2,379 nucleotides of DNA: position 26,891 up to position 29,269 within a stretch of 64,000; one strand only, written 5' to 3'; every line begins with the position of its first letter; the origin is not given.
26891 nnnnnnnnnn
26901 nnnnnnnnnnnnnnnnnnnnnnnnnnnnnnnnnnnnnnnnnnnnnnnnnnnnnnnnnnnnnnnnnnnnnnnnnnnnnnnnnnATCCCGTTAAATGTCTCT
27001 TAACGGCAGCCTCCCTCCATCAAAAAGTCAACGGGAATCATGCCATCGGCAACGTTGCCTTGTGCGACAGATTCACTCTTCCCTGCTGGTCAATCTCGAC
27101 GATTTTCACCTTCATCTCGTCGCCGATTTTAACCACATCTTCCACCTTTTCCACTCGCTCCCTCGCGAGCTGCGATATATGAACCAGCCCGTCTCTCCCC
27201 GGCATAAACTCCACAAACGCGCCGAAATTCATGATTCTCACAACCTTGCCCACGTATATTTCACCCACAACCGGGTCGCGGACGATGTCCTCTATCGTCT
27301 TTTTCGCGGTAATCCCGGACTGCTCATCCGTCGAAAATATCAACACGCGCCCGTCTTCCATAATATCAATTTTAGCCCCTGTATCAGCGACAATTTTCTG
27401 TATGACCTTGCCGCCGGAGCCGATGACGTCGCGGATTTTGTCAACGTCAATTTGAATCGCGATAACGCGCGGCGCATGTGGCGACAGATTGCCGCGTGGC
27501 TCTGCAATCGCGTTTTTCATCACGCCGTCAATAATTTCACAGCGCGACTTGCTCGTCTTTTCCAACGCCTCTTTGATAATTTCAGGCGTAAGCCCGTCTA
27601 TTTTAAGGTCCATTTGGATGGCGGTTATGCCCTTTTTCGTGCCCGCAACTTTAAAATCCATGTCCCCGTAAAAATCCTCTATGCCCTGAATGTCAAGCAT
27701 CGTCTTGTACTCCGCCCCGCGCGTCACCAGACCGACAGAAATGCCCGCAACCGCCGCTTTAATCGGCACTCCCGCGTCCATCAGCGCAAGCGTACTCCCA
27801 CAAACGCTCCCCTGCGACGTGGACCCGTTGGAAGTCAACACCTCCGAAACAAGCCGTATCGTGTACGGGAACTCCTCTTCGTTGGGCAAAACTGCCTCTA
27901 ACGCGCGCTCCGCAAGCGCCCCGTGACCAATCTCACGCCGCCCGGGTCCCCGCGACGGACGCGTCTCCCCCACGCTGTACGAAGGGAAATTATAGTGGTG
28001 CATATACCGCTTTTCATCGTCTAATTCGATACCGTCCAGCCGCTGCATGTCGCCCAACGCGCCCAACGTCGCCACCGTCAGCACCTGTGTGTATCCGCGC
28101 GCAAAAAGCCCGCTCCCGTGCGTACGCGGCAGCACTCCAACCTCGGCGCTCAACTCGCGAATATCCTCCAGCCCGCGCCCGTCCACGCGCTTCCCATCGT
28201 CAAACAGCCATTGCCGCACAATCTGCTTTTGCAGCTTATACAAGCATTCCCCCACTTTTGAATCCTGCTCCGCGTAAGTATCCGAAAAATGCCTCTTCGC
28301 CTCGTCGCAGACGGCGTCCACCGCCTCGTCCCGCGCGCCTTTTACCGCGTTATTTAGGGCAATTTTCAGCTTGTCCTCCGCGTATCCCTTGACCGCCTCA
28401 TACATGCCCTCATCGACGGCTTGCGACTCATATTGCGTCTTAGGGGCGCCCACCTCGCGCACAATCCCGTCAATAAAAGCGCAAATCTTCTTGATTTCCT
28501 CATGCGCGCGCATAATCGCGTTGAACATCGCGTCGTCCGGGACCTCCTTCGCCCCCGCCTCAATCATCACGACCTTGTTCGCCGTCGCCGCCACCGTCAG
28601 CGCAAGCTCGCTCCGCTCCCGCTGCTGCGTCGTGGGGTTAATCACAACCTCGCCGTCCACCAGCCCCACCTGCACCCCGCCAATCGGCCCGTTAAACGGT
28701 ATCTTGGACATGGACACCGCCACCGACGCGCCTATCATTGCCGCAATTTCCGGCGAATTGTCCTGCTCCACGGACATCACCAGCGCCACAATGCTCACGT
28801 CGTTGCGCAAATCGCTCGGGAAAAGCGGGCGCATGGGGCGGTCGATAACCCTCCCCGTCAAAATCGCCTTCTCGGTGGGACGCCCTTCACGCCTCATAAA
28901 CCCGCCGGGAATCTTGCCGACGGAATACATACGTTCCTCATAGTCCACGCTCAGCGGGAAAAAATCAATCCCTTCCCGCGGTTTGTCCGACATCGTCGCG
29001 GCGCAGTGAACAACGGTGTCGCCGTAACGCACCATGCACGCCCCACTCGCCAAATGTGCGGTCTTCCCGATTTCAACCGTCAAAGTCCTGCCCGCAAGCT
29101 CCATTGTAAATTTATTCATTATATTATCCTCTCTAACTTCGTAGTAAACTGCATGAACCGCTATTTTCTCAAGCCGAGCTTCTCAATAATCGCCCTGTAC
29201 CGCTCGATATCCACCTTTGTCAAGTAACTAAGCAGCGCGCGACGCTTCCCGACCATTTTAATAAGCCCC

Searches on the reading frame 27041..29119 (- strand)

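Call 24: search_protein_families(library=pfam, proteins=[window:27041-29119:-], max_evalue=0.00001)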
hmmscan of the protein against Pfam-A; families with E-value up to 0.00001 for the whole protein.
window:27041-29119:- (693 aa): 5 families
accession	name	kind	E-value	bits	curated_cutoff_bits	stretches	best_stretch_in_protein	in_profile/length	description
PF01138.27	RNase_PH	-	4.9e-54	182.7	25.5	2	10-141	2-130/130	3' exoribonuclease family, domain 1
PF00575.29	S1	-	5e-20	72.1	22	1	617-687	3-74/74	S1 RNA binding domain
PF03725.20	RNase_PH_C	-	1.1e-19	70.5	20.8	1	144-207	1-66/67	3' exoribonuclease family, domain 2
PF03726.19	PNPase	-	2.6e-13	50.7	24.6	1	240-315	3-80/81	Polyribonucleotide nucleotidyltransferase, RNA binding domain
PF00013.35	KH_1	-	1.8e-08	34.5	21.5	1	554-601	3-56/66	KH domain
